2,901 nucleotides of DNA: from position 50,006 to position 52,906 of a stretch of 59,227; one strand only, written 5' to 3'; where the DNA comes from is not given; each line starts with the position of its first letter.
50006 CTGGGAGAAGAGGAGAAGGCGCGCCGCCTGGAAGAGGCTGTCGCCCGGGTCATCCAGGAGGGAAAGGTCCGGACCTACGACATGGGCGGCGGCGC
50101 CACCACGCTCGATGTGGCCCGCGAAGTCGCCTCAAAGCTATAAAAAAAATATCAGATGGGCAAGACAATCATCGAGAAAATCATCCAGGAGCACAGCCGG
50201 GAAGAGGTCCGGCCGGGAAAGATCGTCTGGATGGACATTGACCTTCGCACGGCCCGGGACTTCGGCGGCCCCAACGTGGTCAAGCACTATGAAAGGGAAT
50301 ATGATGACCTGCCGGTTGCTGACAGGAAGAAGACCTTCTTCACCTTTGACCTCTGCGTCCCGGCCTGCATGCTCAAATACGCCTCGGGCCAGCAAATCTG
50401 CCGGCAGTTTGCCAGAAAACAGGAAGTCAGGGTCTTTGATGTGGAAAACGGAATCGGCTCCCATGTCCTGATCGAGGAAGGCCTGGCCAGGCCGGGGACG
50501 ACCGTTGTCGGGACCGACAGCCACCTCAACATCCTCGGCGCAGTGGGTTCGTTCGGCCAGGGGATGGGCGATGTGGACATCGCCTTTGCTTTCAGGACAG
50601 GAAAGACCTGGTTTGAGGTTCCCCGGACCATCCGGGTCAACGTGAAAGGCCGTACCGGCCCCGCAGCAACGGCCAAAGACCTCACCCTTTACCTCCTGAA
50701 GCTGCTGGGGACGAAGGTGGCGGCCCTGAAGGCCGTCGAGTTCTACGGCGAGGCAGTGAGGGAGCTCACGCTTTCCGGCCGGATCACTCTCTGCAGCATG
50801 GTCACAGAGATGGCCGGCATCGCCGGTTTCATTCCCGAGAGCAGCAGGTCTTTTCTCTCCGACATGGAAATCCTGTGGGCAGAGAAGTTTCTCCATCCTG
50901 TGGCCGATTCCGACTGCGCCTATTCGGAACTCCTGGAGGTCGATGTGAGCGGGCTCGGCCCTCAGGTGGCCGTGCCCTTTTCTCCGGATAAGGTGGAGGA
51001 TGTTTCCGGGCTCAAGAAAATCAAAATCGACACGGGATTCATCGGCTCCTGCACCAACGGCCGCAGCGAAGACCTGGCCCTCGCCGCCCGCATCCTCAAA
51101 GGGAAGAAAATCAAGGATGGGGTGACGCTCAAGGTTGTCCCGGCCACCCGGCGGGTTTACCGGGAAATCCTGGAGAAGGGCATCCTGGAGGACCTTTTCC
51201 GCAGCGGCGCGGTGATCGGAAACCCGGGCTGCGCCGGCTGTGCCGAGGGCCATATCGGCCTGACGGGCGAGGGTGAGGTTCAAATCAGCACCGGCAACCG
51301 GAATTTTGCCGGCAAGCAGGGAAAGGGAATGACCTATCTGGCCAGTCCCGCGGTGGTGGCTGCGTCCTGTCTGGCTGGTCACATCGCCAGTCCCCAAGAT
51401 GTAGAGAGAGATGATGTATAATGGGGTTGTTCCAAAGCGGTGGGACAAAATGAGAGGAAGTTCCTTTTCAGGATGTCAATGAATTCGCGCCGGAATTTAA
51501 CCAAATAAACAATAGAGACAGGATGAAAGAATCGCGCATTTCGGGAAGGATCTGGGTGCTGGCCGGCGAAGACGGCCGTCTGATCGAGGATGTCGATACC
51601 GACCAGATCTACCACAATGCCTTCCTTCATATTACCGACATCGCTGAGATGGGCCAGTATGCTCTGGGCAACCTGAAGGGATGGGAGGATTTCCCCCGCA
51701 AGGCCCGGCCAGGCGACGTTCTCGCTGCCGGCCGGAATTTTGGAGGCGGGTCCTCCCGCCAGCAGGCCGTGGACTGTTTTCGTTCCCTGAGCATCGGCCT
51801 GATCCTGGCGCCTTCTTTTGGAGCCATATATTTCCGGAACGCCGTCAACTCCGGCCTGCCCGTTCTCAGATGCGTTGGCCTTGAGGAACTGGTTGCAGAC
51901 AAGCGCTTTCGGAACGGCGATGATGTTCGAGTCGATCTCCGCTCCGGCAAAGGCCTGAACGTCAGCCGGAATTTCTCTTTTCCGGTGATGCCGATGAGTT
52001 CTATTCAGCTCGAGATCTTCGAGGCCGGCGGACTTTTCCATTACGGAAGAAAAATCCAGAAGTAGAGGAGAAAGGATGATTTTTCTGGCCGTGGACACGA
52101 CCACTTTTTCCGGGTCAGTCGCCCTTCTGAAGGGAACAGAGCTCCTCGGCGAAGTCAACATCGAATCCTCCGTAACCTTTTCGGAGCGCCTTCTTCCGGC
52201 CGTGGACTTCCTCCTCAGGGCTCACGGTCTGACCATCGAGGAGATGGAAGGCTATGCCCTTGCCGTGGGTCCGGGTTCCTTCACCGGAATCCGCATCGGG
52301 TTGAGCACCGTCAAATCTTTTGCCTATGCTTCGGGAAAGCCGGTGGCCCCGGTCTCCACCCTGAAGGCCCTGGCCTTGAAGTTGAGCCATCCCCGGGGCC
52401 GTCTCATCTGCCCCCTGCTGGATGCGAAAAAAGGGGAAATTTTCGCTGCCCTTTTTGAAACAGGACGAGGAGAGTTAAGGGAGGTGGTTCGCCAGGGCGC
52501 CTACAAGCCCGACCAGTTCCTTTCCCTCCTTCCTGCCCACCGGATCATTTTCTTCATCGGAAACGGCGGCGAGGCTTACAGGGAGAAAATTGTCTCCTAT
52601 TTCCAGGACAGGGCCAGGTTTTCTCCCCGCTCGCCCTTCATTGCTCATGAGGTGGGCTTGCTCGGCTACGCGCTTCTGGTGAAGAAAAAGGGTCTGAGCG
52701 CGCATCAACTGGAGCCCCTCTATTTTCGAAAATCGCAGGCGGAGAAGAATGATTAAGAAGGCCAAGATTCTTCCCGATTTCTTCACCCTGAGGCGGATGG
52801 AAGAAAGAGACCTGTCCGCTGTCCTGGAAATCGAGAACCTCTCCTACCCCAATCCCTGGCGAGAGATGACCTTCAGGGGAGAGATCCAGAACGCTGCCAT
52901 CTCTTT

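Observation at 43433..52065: Translationally coupled nine-gene cluster: two-step citrate-cleavage-like enzymes + two split aconitase-family dehydratases + ICDH-family dehydrogenase + HD hydrolase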

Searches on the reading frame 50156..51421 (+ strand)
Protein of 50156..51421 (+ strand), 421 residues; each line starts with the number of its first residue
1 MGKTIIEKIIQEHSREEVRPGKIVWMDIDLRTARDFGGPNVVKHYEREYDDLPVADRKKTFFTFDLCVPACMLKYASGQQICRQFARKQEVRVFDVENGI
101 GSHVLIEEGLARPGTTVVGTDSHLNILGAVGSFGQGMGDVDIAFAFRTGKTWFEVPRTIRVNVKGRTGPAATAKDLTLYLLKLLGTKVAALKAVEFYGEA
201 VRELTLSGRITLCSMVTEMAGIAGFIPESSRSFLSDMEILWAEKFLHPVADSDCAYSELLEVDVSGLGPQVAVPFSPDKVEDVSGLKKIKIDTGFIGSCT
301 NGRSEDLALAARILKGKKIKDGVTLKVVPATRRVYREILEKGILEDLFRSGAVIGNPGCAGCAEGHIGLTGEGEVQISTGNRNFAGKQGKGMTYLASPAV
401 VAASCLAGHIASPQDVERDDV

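Call 3: search_protein_families(library=pfam, proteins=[window:50156-51421:+])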
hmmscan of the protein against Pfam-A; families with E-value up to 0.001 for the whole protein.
window:50156-51421:+ (421 aa): 1 family
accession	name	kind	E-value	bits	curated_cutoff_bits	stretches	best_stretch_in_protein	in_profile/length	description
PF00330.25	Aconitase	-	1.3e-76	258.9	28.7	2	8-286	2-306/463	Aconitase family (aconitate hydratase)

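Call 4: search_protein_families(library=ncbifam, proteins=[window:50156-51421:+])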
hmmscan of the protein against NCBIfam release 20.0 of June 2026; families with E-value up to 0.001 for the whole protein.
window:50156-51421:+ (421 aa): 19 families
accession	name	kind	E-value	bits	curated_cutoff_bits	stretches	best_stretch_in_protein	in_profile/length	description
NF001614.1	PRK00402.1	subfamily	4.3e-126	420.9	385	1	3-414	1-415/415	aconitase/3-isopropylmalate dehydratase large subunit family protein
TIGR01343.1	hacA_fam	subfamily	1.7e-118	395.8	385.7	1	4-414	1-412/412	homoaconitate hydratase family protein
TIGR02086.1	IPMI_arch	subfamily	1.6e-117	392.7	410.15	1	3-415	1-411/411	3-isopropylmalate dehydratase/homoaconitate hydratase family large subunit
TIGR02083.1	LEU2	equivalog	1.2e-101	340.6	610.65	1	4-416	2-419/419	3-isopropylmalate dehydratase large subunit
NF040615.1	HacA_Meth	equivalog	1.8e-101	339.9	550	1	4-412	2-417/419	homoaconitase large subunit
NF005558.0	PRK07229.1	equivalog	4.4e-74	250.2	612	1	1-417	1-416/647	aconitate hydratase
NF009116.0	PRK12466.1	subfamily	4.9e-74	249.6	531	2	2-285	4-305/472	3-isopropylmalate dehydratase large subunit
NF004016.0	PRK05478.1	subfamily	5.7e-63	213.1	510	2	286-416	335-466/468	3-isopropylmalate dehydratase large subunit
TIGR01342.1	acon_putative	hypoth_equivalog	1.2e-60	205.5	719.15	1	4-418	1-414/655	putative aconitate hydratase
TIGR00170.1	leuC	equivalog_domain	1.2e-54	185.7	560.25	2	1-230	1-237/466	3-isopropylmalate dehydratase large subunit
TIGR00139.1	h_aconitase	equivalog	1.6e-53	182.1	529.9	2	82-228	84-232/709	homoaconitase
TIGR01340.1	aconitase_mito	equivalog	7.8e-34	117.1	825.35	1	87-410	122-472/745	aconitate hydratase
NF006690.0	PRK09238.1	equivalog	1.2e-31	109.6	782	2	249-415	650-816/852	bifunctional aconitate hydratase 2/2-methylisocitrate dehydratase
NF006757.0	PRK09277.1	subfamily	2.7e-24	85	686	2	108-284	197-386/888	aconitate hydratase AcnA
NF008503.0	PRK11413.1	equivalog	4.4e-24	84.4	641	2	288-392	349-453/753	hydratase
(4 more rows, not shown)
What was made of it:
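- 50156..51421 (+): Hydro-lyase B, large subunit: an aconitase-family protein with a remodelled active site and no His101 equivalent. NF001614 421 bits, above the cut-off of 385 (call 4).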

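Call 40: search_solved_structures(query=window:50156-51421:+, max_evalue=0.00001, show_alignments=3)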
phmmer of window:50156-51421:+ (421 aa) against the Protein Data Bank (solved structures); distinct sequences matched with E-value up to 0.00001: 14.
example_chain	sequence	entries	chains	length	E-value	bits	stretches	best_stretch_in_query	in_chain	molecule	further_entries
4nqy_A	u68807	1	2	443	4.7e-82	279.2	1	1-415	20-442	Isopropylmalate/citramalate isomerase large subunit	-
4kp1_A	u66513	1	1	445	4.8e-82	279.2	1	1-415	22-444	Isopropylmalate/citramalate isomerase large subunit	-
4kp2_A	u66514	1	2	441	8.6e-76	258.6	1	4-413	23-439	Homoaconitase large subunit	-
1aco_A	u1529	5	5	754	4e-28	101.6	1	100-410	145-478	ACONITASE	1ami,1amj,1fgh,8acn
1nis_A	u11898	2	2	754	4e-28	101.6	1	100-410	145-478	ACONITASE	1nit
1b0m_A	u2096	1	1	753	5e-27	98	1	100-410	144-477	PROTEIN (ACONITASE)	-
1b0k_A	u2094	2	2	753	5e-27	98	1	100-410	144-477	PROTEIN (ACONITASE) | MITOCHONDRIAL ACONITASE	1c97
1b0j_A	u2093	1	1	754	5e-27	98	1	100-410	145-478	ACONITATE HYDRATASE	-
5acn_A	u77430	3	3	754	5e-27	98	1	100-410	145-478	ACONITASE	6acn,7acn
1c96_A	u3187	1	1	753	5e-27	98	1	100-410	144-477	MITOCHONDRIAL ACONITASE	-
1l5j_A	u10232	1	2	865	5e-22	81.5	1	249-416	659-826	Aconitate hydratase 2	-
2b3x_A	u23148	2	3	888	2.3e-16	62.9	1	107-234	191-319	Iron-responsive element binding protein 1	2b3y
6vcd_A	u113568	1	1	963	1.1e-15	60.7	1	105-231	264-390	Iron-responsive element binding protein 2, isoform CRA_a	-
3sn2_A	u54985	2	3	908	2.4e-14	56.2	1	107-231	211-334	Cytoplasmic aconitate hydratase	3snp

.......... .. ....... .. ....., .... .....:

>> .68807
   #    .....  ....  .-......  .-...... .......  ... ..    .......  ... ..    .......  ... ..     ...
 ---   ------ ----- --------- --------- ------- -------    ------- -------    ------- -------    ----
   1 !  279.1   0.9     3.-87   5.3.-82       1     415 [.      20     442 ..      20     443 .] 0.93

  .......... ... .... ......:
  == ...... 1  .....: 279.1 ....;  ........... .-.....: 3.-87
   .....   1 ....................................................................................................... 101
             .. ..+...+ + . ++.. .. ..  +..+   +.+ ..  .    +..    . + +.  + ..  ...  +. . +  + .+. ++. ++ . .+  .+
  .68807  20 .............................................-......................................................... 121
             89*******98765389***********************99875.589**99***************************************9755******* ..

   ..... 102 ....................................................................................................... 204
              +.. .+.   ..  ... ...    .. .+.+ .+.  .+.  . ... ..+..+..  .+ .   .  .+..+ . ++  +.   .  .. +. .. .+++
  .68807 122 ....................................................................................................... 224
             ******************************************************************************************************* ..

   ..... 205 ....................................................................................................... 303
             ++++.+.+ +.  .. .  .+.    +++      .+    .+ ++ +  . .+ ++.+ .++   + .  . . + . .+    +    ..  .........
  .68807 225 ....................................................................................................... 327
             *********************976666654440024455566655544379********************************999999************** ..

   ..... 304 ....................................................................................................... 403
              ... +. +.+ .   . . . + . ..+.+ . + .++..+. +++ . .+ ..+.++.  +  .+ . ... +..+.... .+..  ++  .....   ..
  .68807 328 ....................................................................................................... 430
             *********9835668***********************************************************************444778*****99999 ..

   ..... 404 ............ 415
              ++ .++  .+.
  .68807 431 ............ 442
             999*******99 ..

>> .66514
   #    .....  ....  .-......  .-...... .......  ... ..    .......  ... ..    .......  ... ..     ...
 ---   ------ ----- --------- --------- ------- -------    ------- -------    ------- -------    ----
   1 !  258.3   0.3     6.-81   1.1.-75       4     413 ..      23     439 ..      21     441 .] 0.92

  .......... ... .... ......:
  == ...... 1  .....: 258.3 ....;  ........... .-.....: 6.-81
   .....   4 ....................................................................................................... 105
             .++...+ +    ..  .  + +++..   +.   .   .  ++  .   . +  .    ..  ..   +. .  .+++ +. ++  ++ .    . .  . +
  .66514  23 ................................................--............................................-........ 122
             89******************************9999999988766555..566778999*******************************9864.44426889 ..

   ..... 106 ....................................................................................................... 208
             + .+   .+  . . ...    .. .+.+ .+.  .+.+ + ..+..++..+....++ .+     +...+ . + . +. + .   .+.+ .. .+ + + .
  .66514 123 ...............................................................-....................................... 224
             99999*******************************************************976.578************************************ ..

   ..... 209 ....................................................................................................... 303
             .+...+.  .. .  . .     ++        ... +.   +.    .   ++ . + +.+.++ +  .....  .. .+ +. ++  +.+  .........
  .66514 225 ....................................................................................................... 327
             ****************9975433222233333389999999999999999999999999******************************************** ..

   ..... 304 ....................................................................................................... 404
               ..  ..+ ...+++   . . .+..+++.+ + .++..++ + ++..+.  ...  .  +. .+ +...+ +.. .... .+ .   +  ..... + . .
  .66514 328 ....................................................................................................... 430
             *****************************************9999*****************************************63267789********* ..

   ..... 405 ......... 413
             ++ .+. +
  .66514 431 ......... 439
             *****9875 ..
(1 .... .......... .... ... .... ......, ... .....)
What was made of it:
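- LeuC2 lacks the catalytic His (call 40).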

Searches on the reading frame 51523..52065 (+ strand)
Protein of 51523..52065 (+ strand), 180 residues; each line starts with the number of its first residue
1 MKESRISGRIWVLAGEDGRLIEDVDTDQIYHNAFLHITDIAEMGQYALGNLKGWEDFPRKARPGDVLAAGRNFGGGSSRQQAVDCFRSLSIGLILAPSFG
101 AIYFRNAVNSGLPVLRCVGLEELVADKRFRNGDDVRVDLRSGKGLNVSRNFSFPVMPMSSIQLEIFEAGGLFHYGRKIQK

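Call 3: search_protein_families(library=pfam, proteins=[window:51523-52065:+])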
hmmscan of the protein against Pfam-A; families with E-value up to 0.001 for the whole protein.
window:51523-52065:+ (180 aa): 1 family
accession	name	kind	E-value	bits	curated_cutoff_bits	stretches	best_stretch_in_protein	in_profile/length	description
PF00694.25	Aconitase_C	-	5e-10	40.3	22.8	1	66-112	77-123/131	Aconitase C-terminal domain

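Call 4: search_protein_families(library=ncbifam, proteins=[window:51523-52065:+])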
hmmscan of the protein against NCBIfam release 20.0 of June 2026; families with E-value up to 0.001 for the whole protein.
window:51523-52065:+ (180 aa): 10 families
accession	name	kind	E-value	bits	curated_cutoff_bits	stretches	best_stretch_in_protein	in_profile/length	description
TIGR02087.1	LEUD_arch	subfamily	3.8e-34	117.7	108.95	1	22-177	8-156/157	LeuD/DmdB family oxidoreductase small subunit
NF040625.1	HacB2_Meth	equivalog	5.7e-28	97.4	230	1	17-174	8-156/161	homoaconitase small subunit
TIGR02084.1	leud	equivalog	8e-28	97.1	245.85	1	22-176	8-155/156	3-isopropylmalate dehydratase small subunit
NF040604.2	HacB_Meth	equivalog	8.3e-28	97.2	230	1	19-176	9-158/159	homoaconitase small subunit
NF010629.0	PRK14023.1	equivalog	2.8e-21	76.1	229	1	22-178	9-157/166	homoaconitate hydratase small subunit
NF002458.0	PRK01641.1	subfamily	7.2e-17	61.6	167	1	22-157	17-163/202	3-isopropylmalate dehydratase small subunit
TIGR00139.1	h_aconitase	equivalog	2.2e-13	49.5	529.9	1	22-122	540-640/709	homoaconitase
TIGR00171.1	leuD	equivalog_domain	1.6e-09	37.9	116.25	1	62-142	68-149/188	3-isopropylmalate dehydratase small subunit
NF005558.0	PRK07229.1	equivalog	6.4e-07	28.3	612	1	22-118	480-579/647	aconitate hydratase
TIGR01342.1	acon_putative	hypoth_equivalog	1.1e-06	27.2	719.15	1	65-137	529-598/655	putative aconitate hydratase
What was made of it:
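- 51523..52065 (+): Hydro-lyase B, small subunit (loop NAFLHIT; GSSRQ motif). LEUD_arch 118 bits (call 4).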

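Call 31: search_solved_structures(query=window:51523-52065:+, max_evalue=0.00001, show_alignments=4)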
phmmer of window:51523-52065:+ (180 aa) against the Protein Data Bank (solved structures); distinct sequences matched with E-value up to 0.00001: 6.
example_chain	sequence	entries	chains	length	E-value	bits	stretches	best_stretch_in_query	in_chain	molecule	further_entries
3vba_A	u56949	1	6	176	3.5e-27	98.6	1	6-177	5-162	Isopropylmalate/citramalate isomerase small subunit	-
2pkp_A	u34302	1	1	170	1e-23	87.2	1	13-177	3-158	Homoaconitase small subunit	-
1v7l_A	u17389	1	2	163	1.2e-20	77.2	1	15-177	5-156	3-isopropylmalate dehydratase small subunit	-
2hcu_A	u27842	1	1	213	3.1e-10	43.3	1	22-155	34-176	3-isopropylmalate dehydratase small subunit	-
3q3w_A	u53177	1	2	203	2.1e-06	30.9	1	60-142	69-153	3-isopropylmalate dehydratase small subunit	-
3h5e_A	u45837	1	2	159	9.7e-06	28.7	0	23-114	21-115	3-isopropylmalate dehydratase small subunit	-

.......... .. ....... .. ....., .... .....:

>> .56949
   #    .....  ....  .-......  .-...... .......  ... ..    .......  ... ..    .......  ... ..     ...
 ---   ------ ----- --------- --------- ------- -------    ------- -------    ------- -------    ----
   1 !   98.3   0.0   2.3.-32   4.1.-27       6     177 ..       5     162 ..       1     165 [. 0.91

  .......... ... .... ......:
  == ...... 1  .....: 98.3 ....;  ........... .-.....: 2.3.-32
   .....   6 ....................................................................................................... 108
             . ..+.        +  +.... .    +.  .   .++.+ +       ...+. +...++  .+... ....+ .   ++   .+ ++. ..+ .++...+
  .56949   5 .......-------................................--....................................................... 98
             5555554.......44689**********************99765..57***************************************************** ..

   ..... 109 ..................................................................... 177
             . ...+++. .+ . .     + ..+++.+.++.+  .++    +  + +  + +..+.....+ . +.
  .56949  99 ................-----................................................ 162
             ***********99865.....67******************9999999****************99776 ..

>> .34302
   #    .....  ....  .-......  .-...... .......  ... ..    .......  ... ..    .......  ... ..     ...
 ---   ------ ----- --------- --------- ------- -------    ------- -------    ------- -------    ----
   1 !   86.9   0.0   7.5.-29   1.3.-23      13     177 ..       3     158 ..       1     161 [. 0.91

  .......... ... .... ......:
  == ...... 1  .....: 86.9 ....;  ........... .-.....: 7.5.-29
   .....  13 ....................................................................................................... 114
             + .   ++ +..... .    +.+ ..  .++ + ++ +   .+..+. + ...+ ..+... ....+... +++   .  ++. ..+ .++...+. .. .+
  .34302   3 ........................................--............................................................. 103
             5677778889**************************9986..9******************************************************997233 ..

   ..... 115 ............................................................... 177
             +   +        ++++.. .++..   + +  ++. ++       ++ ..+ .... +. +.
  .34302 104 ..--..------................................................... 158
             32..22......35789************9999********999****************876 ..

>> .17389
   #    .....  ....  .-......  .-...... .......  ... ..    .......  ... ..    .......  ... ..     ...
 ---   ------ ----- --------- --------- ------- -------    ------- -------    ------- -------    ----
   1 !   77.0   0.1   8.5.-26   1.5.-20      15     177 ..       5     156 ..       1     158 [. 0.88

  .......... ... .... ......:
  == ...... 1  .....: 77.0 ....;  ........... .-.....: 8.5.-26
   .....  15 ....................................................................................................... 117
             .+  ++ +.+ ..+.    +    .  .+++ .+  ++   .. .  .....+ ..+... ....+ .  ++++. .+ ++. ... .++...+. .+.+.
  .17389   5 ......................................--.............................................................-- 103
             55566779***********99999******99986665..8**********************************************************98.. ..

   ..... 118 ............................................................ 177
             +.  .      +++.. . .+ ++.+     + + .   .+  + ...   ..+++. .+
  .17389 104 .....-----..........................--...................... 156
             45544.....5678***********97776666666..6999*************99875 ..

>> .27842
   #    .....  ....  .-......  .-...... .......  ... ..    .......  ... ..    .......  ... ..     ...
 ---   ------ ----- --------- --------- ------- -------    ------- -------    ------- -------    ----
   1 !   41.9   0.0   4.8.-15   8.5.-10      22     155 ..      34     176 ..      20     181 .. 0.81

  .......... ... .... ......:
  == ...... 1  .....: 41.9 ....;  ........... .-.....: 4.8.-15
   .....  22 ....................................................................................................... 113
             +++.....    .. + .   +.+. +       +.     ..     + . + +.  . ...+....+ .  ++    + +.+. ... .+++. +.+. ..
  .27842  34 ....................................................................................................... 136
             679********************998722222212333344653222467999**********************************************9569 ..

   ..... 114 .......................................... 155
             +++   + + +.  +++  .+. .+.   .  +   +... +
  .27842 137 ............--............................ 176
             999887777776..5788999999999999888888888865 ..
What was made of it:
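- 51523..52065 (+): Alignment to solved small subunits (call 31).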

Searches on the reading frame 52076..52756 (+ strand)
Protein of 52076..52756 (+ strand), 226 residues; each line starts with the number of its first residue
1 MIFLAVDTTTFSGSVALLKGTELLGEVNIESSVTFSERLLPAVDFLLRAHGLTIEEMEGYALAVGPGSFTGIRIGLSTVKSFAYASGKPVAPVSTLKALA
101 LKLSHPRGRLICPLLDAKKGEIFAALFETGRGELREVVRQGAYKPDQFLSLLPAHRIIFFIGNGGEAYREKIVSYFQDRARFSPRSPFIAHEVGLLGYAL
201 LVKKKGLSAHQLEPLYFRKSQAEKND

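Call 3: search_protein_families(library=pfam, proteins=[window:52076-52756:+])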
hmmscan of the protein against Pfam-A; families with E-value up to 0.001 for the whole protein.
window:52076-52756:+ (226 aa): 1 family
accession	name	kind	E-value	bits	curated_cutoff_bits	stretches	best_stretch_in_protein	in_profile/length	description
PF00814.31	TsaD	-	6.2e-24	85.6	24.8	1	33-152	27-151/264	tRNA N6-adenosine threonylcarbamoyltransferase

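Call 4: search_protein_families(library=ncbifam, proteins=[window:52076-52756:+])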
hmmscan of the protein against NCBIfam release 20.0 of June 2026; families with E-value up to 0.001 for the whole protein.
window:52076-52756:+ (226 aa): 2 families
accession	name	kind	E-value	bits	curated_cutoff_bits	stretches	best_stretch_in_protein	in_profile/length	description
TIGR03725.1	T6A_YeaZ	equivalog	1.1e-42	146.4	69.3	1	4-218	2-212/212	tRNA (adenosine(37)-N6)-threonylcarbamoyltransferase complex dimerization subunit type 1 TsaB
TIGR03723.1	T6A_TsaD_YgjD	equivalog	3e-05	23.3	296.1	1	34-100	48-114/314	tRNA (adenosine(37)-N6)-threonylcarbamoyltransferase complex transferase subunit TsaD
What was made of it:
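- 52076..53246 (+): tsaB and rimI: syntenic downstream genes, possibly co-transcribed, not part of the pathway. TIGR03725, 146 bits (call 4).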
